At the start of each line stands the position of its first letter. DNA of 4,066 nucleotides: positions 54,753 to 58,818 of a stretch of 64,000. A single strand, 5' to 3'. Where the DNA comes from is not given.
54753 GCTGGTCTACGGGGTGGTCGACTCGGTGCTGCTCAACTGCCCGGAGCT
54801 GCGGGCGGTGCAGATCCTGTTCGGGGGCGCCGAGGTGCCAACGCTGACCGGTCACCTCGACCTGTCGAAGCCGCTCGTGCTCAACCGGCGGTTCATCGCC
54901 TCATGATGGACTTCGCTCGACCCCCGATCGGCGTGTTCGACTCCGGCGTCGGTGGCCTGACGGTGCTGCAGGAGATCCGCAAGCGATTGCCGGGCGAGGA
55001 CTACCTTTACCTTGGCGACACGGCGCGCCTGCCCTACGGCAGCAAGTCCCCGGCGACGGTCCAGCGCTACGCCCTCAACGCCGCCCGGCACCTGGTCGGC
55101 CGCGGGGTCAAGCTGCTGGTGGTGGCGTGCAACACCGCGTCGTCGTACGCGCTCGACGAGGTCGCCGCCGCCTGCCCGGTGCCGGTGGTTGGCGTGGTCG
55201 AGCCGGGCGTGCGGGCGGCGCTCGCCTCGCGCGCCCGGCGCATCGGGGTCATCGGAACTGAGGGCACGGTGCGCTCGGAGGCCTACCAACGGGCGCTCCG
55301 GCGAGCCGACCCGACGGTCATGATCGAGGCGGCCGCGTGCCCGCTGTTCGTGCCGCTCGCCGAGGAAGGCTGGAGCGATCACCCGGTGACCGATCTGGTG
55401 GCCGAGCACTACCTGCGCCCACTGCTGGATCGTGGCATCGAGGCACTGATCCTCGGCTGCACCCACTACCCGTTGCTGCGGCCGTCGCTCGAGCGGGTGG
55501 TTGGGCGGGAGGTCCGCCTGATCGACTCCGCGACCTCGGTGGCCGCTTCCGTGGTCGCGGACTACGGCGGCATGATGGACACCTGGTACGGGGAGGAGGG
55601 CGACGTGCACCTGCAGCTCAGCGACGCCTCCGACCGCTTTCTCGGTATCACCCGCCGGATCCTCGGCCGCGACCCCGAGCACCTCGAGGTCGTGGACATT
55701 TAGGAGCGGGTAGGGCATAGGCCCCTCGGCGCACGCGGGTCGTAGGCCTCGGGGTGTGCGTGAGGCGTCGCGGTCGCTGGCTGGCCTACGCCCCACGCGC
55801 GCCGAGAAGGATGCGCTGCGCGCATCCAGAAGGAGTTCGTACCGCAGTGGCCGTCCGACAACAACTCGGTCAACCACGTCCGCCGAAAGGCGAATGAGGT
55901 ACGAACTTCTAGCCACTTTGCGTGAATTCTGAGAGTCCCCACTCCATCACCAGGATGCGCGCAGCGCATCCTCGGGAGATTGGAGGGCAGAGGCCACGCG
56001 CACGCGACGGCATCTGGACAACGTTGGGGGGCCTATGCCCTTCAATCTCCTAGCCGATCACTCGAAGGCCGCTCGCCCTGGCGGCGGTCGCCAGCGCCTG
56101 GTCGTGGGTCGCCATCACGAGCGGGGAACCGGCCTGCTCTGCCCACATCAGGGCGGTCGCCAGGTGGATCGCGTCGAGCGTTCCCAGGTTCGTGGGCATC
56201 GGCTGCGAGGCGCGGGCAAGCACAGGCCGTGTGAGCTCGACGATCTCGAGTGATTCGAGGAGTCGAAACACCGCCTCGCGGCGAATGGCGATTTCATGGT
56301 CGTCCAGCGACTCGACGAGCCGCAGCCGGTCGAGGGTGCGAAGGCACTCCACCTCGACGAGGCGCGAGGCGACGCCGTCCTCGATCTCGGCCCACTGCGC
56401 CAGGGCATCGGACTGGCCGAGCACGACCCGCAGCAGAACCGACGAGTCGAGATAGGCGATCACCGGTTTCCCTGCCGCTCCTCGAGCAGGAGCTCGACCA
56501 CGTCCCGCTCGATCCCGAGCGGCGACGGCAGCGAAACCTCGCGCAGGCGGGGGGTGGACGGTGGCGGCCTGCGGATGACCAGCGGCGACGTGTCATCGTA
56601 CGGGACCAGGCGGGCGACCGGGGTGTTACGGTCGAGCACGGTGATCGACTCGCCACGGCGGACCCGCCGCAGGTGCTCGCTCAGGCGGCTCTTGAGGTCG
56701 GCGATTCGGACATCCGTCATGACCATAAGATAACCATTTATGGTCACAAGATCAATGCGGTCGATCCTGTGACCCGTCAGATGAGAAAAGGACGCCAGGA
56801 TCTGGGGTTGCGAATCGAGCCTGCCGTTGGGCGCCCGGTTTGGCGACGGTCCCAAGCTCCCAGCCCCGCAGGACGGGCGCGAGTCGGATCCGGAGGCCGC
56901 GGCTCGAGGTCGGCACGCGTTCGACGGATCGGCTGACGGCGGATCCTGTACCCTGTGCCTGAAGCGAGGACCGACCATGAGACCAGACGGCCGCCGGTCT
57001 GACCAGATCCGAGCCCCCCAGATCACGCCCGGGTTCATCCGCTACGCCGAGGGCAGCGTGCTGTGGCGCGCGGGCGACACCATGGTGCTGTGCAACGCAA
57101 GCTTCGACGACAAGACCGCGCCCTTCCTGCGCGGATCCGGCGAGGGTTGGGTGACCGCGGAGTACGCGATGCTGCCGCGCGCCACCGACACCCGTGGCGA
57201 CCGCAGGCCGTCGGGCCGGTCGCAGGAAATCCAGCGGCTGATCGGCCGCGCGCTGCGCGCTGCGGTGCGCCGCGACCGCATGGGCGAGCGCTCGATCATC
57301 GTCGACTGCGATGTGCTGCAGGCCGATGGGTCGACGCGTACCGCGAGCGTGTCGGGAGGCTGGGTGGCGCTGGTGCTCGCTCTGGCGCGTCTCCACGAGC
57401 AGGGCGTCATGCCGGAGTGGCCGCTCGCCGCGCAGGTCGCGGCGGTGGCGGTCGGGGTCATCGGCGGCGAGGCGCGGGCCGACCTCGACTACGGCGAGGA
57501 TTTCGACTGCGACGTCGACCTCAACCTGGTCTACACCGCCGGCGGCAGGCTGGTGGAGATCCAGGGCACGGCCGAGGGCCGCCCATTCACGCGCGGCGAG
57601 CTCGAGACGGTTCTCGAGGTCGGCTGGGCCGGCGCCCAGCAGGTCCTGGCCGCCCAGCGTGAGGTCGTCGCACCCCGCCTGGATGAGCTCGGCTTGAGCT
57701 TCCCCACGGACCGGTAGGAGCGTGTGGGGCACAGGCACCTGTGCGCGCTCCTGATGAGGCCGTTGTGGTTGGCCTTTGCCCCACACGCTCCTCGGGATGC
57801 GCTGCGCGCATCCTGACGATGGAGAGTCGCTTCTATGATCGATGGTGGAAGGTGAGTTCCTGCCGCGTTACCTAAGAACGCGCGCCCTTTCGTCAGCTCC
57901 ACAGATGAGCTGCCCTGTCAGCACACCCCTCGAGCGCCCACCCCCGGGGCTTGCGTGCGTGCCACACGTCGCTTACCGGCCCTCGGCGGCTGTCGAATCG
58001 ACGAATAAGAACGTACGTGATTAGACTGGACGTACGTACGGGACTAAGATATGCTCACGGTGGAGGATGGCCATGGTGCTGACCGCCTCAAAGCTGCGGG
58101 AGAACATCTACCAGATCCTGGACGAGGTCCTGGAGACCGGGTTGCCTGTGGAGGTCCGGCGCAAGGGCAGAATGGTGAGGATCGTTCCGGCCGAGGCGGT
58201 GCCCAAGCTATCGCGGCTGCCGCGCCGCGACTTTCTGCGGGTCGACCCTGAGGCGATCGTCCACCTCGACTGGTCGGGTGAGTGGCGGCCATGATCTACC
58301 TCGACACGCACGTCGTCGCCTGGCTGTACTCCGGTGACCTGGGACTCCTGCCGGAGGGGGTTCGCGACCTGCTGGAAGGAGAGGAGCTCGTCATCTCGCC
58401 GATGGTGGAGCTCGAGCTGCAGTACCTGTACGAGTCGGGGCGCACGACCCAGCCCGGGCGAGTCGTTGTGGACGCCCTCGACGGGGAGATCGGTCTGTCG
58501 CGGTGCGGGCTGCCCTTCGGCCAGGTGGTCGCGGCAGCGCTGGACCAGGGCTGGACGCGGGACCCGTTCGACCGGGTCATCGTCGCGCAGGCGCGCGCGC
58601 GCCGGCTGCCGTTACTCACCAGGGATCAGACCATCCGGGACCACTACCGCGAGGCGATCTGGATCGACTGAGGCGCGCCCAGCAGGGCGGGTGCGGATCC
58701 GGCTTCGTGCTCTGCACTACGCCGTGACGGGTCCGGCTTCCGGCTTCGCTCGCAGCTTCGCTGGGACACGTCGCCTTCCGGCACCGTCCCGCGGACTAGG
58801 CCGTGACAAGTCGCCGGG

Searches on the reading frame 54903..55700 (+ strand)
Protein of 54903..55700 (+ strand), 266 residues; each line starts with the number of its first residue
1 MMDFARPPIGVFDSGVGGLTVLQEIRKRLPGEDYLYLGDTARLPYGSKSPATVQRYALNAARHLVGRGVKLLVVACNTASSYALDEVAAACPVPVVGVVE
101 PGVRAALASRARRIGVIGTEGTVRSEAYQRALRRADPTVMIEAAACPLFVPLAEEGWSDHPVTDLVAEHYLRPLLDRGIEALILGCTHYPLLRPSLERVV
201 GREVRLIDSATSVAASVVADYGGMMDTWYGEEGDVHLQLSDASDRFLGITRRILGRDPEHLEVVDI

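Call 68: search_protein_families(library=pfam, proteins=[window:54903-55700:+], max_evalue=0.001)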
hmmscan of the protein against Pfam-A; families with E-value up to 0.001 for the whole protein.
window:54903-55700:+ (266 aa): 1 family
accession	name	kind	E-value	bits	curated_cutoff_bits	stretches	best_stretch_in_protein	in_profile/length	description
PF01177.27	Asp_Glu_race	-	7.2e-30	104.8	31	1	21-214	12-208/211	Asp/Glu/Hydantoin racemase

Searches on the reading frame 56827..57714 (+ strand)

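Call 68: search_protein_families(library=pfam, proteins=[window:56827-57714:+], max_evalue=0.001)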
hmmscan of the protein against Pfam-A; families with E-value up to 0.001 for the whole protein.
window:56827-57714:+ (296 aa): 2 families
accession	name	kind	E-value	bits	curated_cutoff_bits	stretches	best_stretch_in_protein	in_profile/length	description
PF01138.27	RNase_PH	-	1.5e-25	90.5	25.5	1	60-185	1-127/130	3' exoribonuclease family, domain 1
PF03725.20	RNase_PH_C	-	3.5e-08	33.7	20.8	1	203-266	2-64/67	3' exoribonuclease family, domain 2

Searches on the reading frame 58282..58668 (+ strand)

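Call 68: search_protein_families(library=pfam, proteins=[window:58282-58668:+], max_evalue=0.001)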
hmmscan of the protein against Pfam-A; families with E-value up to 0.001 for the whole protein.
window:58282-58668:+ (129 aa): 1 family
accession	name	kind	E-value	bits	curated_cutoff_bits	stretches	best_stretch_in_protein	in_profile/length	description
PF01850.27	PIN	-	3e-10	41.2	23.6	1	5-121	1-117/120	PIN domain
